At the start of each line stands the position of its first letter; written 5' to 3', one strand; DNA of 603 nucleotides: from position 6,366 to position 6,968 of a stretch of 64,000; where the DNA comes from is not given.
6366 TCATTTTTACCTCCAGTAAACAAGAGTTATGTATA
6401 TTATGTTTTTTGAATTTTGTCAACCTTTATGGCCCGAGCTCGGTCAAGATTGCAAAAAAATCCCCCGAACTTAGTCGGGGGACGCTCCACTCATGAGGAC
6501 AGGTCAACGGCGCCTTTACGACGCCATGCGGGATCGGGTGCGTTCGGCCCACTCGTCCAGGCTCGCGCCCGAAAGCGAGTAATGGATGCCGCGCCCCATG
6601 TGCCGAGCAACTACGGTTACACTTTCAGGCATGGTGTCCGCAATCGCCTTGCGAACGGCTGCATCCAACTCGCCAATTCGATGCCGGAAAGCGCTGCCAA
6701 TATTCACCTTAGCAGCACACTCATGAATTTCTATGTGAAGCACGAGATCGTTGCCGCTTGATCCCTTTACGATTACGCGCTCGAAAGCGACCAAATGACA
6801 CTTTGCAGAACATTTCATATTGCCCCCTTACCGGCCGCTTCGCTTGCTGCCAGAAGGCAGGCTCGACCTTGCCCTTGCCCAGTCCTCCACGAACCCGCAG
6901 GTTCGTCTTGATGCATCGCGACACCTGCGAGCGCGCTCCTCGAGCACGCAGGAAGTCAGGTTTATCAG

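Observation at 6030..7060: Tandem pair of strongly expressed 100-aa paralogs, one preceded by an Arg/Cys-rich 50-codon upstream ORF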

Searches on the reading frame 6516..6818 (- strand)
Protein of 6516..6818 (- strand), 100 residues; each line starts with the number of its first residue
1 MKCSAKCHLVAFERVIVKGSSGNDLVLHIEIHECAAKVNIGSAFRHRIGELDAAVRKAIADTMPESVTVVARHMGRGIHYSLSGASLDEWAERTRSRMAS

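Call 3: search_protein_families(library=pfam, proteins=[window:6516-6818:-], max_evalue=1)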
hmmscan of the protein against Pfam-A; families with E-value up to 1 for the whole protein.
window:6516-6818:- (100 aa): 1 family
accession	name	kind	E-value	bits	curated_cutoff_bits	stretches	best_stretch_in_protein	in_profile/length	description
PF01082.25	Cu2_monooxygen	-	0.057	14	30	1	4-37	28-59/130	Copper type II ascorbate-dependent monooxygenase, N-terminal domain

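Call 6: search_protein_families(library=ncbifam, proteins=[window:6516-6818:-], max_evalue=1)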
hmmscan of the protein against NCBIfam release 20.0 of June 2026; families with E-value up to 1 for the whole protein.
window:6516-6818:- (100 aa): 0 families

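Call 7: search_protein_families(library=phrogs, proteins=[window:6516-6818:-], max_evalue=1)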
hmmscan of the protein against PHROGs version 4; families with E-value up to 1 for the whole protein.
window:6516-6818:- (100 aa): 1 family
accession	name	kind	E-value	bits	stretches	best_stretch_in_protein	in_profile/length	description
phrog_2345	-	transcription regulation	0.02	15.5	1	49-95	27-76/146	transcriptional regulator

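Call 8: search_protein_families(library=padloc, proteins=[window:6516-6818:-], max_evalue=1)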
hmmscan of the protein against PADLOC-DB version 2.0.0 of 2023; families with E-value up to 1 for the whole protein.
window:6516-6818:- (100 aa): 1 family
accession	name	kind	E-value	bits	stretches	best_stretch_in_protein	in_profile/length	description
PDLC00246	LmuA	-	0.017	12.6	1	37-98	122-183/355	DUF4297 domain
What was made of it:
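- On Known anti-phage defence proteins (PADLOC-DB): Neither paralog gave a significant PADLOC hit (best E 0.017, call 8).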

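Call 9: search_solved_structures(query=window:6516-6818:-, max_evalue=10)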
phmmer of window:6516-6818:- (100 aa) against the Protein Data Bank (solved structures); distinct sequences matched with E-value up to 10: 4.
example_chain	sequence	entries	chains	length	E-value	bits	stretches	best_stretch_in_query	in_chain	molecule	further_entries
6nak_B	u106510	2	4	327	0.0021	21.6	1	23-80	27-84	tRNA N6-adenosine threonylcarbamoyltransferase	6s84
6n9a_D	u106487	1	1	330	0.0021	21.6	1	23-80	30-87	tRNA N6-adenosine threonylcarbamoyltransferase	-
13fn_D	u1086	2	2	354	0.0026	21.3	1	23-80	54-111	tRNA N6-adenosine threonylcarbamoyltransferase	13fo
2zr1_A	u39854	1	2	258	2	12.1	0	51-87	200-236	Agglutinin-1 chain A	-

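Call 10: search_solved_structures(query=window:6516-6818:-, max_evalue=0.01, show_alignments=1)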
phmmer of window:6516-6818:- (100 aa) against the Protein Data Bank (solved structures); distinct sequences matched with E-value up to 0.01: 3.
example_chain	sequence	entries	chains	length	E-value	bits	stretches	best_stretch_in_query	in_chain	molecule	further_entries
6nak_B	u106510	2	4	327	0.0021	21.6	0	23-80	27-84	tRNA N6-adenosine threonylcarbamoyltransferase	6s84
6n9a_D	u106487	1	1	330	0.0021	21.6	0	23-80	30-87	tRNA N6-adenosine threonylcarbamoyltransferase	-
13fn_D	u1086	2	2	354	0.0026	21.3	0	23-80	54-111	tRNA N6-adenosine threonylcarbamoyltransferase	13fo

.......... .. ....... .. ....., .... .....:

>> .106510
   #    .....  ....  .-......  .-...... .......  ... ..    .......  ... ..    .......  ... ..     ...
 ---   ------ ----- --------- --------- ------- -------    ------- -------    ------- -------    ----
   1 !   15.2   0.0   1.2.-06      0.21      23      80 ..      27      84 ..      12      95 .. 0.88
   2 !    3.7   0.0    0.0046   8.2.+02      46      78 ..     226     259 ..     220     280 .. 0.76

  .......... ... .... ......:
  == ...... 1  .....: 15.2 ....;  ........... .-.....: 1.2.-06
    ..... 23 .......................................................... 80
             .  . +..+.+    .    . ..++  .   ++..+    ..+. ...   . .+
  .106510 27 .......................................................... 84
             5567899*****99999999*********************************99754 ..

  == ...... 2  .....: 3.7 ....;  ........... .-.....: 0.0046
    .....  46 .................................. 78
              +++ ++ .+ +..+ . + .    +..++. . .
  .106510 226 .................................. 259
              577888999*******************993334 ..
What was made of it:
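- On TsaD/Kae1 N-terminal region: A single-sequence phmmer hit had E 0.002 over 58 residues, with a per-domain E-value of 0.21 (calls 9, 10).
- Tried and rejected: TsaD-like N-terminal domain (calls 9, 10).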

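Call 11: find_homologous_proteins(query=window:6516-6818:-, max_evalue=0.001)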
Query window:6516-6818:- (100 aa): 1 proteins with E <= 0.001 among 3 candidates.
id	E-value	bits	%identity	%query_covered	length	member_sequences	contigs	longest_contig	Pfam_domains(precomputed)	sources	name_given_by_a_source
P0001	1.3e-58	213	100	100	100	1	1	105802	-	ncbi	ncbi:MAG: hypothetical protein ABIA47_00280 [bacterium]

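Call 15: find_encoding_contigs(protein=window:6516-6818:-, flank=10000)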
Protein window:6516-6818:- (100 aa): no gene with exactly this product is on record in the collection.

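Call 23: search_protein_representatives(alignment_id=A1)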
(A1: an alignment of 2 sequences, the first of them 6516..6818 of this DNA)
Query: 2 sequences, 100 profile positions. Proteins with E-value up to 0.001 (for the whole library): 42; up to 1e-10: 3; up to 1e-30: 2. The best 42 are listed.
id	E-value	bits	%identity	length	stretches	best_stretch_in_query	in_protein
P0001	1.5e-53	195.4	-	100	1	1-100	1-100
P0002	1.5e-52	192.1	-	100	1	1-100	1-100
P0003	7.3e-25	103.3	-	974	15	43-67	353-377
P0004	1.5e-10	57.4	-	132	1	24-95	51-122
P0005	7.7e-09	51.9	-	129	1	23-96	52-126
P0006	3.5e-07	46.6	-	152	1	22-98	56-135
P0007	4.2e-07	46.3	-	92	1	19-97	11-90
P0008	7.2e-07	45.6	-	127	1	22-93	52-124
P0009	1.3e-06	44.8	-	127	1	18-93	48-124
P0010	1.6e-06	44.5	-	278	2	45-97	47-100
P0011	2.6e-06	43.8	-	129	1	21-90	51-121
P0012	3.1e-06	43.5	-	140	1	22-99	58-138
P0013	3.5e-06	43.4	-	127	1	16-96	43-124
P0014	5.1e-06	42.8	-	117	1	23-97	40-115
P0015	6.1e-06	42.6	-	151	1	23-92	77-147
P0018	1.5e-05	41.4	-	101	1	5-96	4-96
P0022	5.2e-05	39.6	-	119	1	5-97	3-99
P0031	1.9e-04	37.8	-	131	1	26-99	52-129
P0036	4.2e-04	36.7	-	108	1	5-97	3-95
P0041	9.6e-04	35.5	-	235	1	22-95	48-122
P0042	9.8e-04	35.5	-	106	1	5-94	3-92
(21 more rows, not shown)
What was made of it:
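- About 40 relatives have E <= 1e-3 among 1.84 billion representatives (call 23).
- Tried and rejected: P0003 (974 aa, 15 matched stretches, call 23).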

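Call 24: predict_structure(alignment_id=A1)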
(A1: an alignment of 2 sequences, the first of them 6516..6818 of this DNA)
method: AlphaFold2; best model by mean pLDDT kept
length: 100 residues; sequences in the alignment: 2
mean_pLDDT: 75.0   pTM: 0.67
mean pLDDT of the five models: 75.0, 47.3, 36.5, 35.1, 34.0
residues with pLDDT >= 90: 1; 70-90: 71; 50-70: 24; < 50: 4
segments of 3 or more residues with pLDDT < 50: 1-3
pLDDT, mean of each block of 10 residues (from residue 1): 59 56 69 74 84 81 77 79 86 85
secondary structure, 60 per line:
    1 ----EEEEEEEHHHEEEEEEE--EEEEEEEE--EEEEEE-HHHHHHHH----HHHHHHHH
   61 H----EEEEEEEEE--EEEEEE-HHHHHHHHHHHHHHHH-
elements in order: E5-11 E15-21 E24-31 E34-39 H41-48 H53-61 E66-74 E77-82 H84-99

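Call 26: search_protein_families(library=pfam, proteins=[P0004, P0005, P0006, P0007, P0008, P0010, P0012, P0018, P0022, P0041], max_evalue=0.1)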
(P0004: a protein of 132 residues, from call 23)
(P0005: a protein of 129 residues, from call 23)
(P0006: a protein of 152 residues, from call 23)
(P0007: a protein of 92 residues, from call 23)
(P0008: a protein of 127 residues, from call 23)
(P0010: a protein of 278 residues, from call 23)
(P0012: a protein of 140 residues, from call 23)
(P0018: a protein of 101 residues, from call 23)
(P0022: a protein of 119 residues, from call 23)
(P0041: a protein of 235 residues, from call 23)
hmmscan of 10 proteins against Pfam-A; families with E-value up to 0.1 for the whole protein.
P0004 (132 aa): 0 families

P0005 (129 aa): 0 families

P0006 (152 aa): 0 families

P0007 (92 aa): 0 families

P0008 (127 aa): 0 families

P0010 (278 aa): 1 family
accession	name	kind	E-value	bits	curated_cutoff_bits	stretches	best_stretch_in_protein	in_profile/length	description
PF10792.14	DUF2605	-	0.05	14.1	25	0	79-101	7-29/96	Protein of unknown function (DUF2605)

P0012 (140 aa): 0 families

P0018 (101 aa): 1 family
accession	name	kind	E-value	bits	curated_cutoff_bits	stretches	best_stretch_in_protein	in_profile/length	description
PF17085.10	UCMA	-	0.033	14.6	27.6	1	39-97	54-107/134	Unique cartilage matrix associated protein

P0022 (119 aa): 0 families

P0041 (235 aa): 1 family
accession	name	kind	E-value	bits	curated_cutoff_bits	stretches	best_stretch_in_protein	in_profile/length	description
PF07216.17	LcrG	-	0.024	15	24.1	1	141-177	50-86/91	LcrG protein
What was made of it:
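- On tRNA-binding domain CsaA/Trbp111/MetRS-C (Pfam PF01588): No Pfam hit (calls 3, 26).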

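Call 30: find_homologous_proteins(query=A2, max_evalue=0.001)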
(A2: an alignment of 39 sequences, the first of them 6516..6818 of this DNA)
Query A2 (39 sequences) (100 aa, profile of the alignment): 13 proteins with E <= 0.001 among 1237 candidates.
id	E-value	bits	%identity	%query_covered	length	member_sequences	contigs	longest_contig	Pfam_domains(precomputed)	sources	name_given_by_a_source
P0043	7.8e-43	163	33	71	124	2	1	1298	-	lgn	-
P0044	1.4e-41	159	32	71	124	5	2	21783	-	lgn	-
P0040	3.1e-37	145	23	74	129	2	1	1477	-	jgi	jgi:hypothetical protein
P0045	3.5e-32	129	27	66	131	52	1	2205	-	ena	-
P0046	1.6e-29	120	22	71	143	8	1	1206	-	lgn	-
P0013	2.4e-28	117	28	78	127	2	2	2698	-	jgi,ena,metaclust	metaclust:\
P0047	5.5e-25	106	28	68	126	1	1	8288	-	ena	-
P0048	1.5e-24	104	29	68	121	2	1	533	-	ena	-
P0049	5.2e-23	99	24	74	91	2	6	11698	-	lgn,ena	-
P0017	9.3e-22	95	27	66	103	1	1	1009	-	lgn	-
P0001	5.0e-20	90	100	100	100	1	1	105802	-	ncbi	ncbi:MAG: hypothetical protein ABIA47_00280 [bacterium]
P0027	1.1e-14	72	31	60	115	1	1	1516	-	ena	-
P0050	4.8e-13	67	26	27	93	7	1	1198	-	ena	-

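Call 31: search_solved_structures(query=A2, max_evalue=10, show_alignments=2)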
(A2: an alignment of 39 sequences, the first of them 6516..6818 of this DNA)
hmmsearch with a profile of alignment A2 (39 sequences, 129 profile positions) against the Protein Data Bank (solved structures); distinct sequences matched with E-value up to 10: 1.
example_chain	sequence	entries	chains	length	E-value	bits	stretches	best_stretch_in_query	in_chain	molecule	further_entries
6msp_A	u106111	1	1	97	0.0002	24.6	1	47-103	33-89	De novo Designed Protein Foldit3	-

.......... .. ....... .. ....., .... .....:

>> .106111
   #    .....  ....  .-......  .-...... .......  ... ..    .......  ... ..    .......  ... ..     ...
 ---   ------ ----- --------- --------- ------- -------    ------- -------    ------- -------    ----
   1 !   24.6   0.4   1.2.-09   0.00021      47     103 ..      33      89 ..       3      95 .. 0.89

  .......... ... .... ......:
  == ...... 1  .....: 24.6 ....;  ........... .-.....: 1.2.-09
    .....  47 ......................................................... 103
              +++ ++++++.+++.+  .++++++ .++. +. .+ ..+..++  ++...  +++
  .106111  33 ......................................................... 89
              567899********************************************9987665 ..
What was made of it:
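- On TsaD/Kae1 N-terminal region: It disappears when the family profile is used (call 31).
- Tried and rejected: The hit is lost at profile level (call 31). Match to the de novo designed protein Foldit3 (E 2e-4, call 31).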

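Call 32: find_encoding_contigs(protein=P0044, flank=10000, max_places=3)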
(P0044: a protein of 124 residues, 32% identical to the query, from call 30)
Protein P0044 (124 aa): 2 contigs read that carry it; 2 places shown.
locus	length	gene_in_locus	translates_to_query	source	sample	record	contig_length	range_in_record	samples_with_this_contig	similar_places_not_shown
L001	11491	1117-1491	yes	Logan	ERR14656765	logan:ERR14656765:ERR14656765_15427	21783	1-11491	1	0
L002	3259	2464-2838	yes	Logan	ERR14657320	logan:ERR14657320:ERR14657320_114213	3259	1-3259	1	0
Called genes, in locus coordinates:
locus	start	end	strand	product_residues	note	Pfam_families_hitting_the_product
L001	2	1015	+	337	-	?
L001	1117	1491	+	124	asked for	-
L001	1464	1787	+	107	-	-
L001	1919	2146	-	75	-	-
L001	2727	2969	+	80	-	-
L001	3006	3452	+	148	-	-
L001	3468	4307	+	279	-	-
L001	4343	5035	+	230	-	-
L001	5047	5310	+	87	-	-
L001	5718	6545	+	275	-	-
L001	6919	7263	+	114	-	-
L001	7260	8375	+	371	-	-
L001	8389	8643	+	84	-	-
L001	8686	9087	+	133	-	-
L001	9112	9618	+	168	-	-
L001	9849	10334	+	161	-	-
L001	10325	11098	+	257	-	-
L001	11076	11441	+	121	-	-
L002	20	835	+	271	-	PF10021:PARG_cat_microb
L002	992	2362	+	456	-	-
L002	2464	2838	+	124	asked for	-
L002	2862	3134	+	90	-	-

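Call 33: find_encoding_contigs(protein=P0049, flank=8000, max_places=4)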
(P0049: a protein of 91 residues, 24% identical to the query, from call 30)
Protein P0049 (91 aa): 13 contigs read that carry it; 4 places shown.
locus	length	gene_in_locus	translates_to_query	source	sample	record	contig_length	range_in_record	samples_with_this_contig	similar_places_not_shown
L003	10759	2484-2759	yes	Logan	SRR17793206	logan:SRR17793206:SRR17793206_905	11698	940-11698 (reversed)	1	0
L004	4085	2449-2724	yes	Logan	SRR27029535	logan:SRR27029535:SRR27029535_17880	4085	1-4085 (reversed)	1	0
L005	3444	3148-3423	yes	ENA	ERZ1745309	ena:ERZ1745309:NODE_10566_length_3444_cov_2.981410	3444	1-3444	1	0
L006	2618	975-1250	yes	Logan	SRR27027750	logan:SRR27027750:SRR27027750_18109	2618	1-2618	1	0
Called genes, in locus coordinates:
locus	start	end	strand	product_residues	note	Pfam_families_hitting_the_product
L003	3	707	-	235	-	?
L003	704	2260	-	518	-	PF00665:rve, PF22483:Mu-transpos_C_2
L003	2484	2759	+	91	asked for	-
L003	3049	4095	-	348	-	PF25928:DUF7973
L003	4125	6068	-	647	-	PF00724:Oxidored_FMN, PF00070:Pyr_redox (weak), PF00890:FAD_binding_2 (weak), PF07992:Pyr_redox_2, PF12831:FAD_oxidored, PF13450:NAD_binding_8, PF13738:Pyr_redox_3, PF00070:Pyr_redox, +6 more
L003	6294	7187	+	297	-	PF00126:HTH_1, PF03466:LysR_substrate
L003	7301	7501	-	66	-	-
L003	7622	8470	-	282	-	PF14344:DUF4397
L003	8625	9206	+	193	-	PF01844:HNH (weak)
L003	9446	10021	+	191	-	-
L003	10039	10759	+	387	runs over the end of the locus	PF17836:PglD_N, PF00132:Hexapep (weak)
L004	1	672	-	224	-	?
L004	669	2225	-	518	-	PF00665:rve, PF22483:Mu-transpos_C_2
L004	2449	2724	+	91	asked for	-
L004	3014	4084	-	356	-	?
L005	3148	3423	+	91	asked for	-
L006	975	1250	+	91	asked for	-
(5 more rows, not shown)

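Call 34: find_encoding_contigs(protein=P0047, flank=8000, max_places=3)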
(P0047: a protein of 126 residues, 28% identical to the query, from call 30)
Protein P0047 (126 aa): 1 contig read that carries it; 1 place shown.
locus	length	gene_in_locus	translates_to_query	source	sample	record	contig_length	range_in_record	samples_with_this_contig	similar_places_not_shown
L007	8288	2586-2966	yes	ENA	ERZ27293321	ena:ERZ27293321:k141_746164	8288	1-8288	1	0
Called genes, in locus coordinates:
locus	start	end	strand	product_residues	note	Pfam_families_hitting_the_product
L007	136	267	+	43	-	-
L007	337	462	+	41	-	-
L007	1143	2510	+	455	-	-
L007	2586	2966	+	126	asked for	-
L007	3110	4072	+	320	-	-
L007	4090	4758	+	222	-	-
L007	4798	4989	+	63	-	-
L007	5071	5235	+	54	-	-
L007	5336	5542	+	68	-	PF02586:SRAP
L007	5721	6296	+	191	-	PF00440:TetR_N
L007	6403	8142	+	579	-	PF02776:TPP_enzyme_N, PF00205:TPP_enzyme_M, PF02775:TPP_enzyme_C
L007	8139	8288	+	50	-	?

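Call 35: search_protein_families(library=pfam, proteins=[L007:1143-2510:+, L002:992-2362:+, L001:2-1015:+, L001:1464-1787:+, L002:2862-3134:+, L007:3110-4072:+, L007:4090-4758:+], max_evalue=0.1)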
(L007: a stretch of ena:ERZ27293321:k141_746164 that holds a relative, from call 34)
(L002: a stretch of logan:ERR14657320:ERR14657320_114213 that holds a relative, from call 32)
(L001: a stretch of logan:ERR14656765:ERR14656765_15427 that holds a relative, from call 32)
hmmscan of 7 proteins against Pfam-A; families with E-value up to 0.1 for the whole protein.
L007:1143-2510:+ (455 aa): 1 family
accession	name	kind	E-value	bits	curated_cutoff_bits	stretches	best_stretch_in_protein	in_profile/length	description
PF21670.2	HOOK_N_NuMA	-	0.083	13.1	27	0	38-79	105-146/152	NuMA N-terminal hook domain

L002:992-2362:+ (456 aa): 0 families

L001:2-1015:+ (337 aa): 0 families

L001:1464-1787:+ (107 aa): 0 families

L002:2862-3134:+ (90 aa): 0 families

L007:3110-4072:+ (320 aa): 0 families

L007:4090-4758:+ (222 aa): 1 family
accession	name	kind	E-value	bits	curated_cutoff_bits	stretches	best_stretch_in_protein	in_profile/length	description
PF15227.12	zf-C3HC4_4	-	0.042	14.4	30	0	161-186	15-40/42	zinc finger of C3HC4-type, RING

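Call 37: predict_structure(alignment_id=A2)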
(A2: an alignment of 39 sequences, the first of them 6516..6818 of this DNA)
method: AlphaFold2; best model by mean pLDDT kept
length: 100 residues; sequences in the alignment: 39
mean_pLDDT: 96.5   pTM: 0.85
mean pLDDT of the five models: 96.5, 96.5, 96.1, 95.8, 95.5
residues with pLDDT >= 90: 93; 70-90: 7; 50-70: 0; < 50: 0
segments of 3 or more residues with pLDDT < 50: none
pLDDT, mean of each block of 10 residues (from residue 1): 98 91 97 97 97 98 98 93 98 97
secondary structure, 60 per line:
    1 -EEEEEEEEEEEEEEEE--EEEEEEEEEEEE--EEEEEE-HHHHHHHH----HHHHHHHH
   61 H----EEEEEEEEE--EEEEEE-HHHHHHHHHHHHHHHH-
elements in order: E2-17 E20-31 E34-39 H41-48 H53-61 E66-74 E77-82 H84-99
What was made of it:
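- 6516..6818 (-): Paralog 2: a 100-aa basic OB-fold protein (ABIA47_00280). AlphaFold2 pLDDT 96.5 (call 37).
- On OB-fold (structural superfold): The AlphaFold2 model (pLDDT 96.5) has strands 2-17, 20-31 and 34-39, helices 41-61, and strands 66-74 and 77-82 (call 37).
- AlphaFold2 on the 39-sequence alignment gives pLDDT 96.5 and pTM 0.85, with strands 2-17, 20-31, 34-39, helices 41-48 and 53-61, strands 66-74 and 77-82, and helix 84-99 (call 37).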

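Call 42: find_related_loci(query=A1, collection=genome_contigs, flank=8000)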
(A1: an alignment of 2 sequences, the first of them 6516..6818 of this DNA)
Query A1 (100 aa) in genome_contigs; peptide patterns used: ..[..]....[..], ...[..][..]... (x = any residue, [..] = any of these).
173 stretches matched a pattern, but none encodes a relative of the query by tblastn (E <= 1e-3).

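Call 49: fold_search(model_id=the predicted structure, library=viral)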
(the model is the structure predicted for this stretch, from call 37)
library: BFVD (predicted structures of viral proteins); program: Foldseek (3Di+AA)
matches with E <= 10: 962; with E <= 0.001: 0
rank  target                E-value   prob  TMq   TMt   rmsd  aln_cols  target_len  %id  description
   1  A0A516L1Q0            1.3e-02  0.97  0.39  0.27  11.2       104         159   12  (no name in the UniProt tables at hand)
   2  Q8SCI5                1.4e-02  1.00  0.45  0.46   4.7        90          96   17  Orf1 [Propionibacterium phage B5]
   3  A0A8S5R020            1.6e-02  0.69  0.32  0.26   9.3       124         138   10  Uncharacterized protein [Inoviridae sp. ct1ro12]
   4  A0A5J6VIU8            2.5e-02  0.77  0.37  0.19  11.6       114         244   10  DUF3592 domain-containing protein [Megaviridae environmental sample]
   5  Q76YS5                3.0e-02  0.98  0.41  0.39   6.1        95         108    9  Uncharacterized protein [Aeromonas phage Aeh1]
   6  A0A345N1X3            3.0e-02  0.91  0.39  0.39   5.6       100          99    9  (no name in the UniProt tables at hand)
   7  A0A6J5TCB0            3.2e-02  0.96  0.39  0.24   6.9        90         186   19  Uncharacterized protein [uncultured Caudovirales phage]
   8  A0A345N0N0            3.4e-02  0.77  0.35  0.37   5.3        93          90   16  (no name in the UniProt tables at hand)
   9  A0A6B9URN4            3.8e-02  0.85  0.41  0.22  10.6       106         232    9  (no name in the UniProt tables at hand)
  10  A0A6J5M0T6            5.2e-02  0.80  0.42  0.33  11.3       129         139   12  Uncharacterized protein [uncultured Caudovirales phage]
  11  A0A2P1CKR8            6.2e-02  0.41  0.30  0.26  12.1       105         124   10  Uncharacterized protein [Pantoea phage vB_PagS_Vid5]
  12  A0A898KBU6            7.0e-02  0.95  0.50  0.26   6.6       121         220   13  (no name in the UniProt tables at hand)
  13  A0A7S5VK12            7.4e-02  0.87  0.38  0.29  13.8       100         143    5  (no name in the UniProt tables at hand)
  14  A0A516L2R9            7.4e-02  0.72  0.34  0.32   5.9        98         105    8  (no name in the UniProt tables at hand)
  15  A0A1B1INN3            7.9e-02  0.77  0.40  0.31   5.1       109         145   14  (no name in the UniProt tables at hand)
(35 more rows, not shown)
